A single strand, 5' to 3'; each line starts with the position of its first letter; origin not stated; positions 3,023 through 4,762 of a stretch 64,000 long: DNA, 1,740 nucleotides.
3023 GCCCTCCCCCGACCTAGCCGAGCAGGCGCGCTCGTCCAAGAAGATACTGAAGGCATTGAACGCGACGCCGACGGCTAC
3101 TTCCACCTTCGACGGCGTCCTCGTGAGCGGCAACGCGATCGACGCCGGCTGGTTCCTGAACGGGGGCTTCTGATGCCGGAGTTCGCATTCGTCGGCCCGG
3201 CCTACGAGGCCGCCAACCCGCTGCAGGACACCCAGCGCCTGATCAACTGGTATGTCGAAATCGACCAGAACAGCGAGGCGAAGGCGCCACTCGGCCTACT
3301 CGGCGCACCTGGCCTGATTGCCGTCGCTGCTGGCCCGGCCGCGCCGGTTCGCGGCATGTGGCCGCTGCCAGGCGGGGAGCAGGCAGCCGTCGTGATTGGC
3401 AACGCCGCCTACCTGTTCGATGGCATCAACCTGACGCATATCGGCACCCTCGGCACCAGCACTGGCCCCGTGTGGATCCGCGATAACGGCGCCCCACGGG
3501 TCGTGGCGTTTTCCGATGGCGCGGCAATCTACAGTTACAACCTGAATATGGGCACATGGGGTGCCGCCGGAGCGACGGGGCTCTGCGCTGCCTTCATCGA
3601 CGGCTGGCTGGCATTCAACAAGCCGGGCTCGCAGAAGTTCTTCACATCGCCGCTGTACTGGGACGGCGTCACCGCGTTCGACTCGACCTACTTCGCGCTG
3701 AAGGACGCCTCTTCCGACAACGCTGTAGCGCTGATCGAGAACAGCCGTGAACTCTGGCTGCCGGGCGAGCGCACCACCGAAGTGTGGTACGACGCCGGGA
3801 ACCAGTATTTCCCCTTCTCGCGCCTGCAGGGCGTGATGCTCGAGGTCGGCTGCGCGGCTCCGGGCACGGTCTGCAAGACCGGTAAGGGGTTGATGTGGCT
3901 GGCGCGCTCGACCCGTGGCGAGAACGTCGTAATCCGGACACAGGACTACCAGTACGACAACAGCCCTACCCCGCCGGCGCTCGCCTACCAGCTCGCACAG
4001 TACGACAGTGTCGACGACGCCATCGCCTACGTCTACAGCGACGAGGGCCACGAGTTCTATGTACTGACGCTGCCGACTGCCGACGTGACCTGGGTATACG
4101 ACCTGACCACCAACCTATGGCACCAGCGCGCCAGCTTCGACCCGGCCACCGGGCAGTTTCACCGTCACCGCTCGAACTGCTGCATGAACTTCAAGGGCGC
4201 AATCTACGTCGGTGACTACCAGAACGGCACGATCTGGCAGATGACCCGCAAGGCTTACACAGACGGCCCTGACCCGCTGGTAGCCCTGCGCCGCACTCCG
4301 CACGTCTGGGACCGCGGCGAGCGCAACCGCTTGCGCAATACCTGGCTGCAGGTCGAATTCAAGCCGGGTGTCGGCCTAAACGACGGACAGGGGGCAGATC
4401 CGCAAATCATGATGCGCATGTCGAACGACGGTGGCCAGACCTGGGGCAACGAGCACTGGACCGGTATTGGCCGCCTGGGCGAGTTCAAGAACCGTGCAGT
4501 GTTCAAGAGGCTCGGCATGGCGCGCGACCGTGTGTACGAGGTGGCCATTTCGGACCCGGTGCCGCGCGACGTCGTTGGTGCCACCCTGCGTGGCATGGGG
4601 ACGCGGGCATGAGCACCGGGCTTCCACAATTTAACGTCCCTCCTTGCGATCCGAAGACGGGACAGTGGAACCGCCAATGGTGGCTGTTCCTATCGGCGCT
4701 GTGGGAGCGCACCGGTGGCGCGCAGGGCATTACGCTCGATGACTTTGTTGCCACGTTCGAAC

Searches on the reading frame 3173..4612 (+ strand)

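Call 32: search_protein_families(library=phrogs, proteins=[window:3173-4612:+], max_evalue=0.001)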
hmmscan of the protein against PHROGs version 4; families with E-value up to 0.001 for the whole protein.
window:3173-4612:+ (479 aa): 2 families
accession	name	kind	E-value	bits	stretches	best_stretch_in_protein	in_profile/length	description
phrog_578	-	connector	2.4e-92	311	1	3-477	5-472/486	head closure Hc3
phrog_19101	-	unknown function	2.7e-09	36.9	1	402-473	518-589/595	-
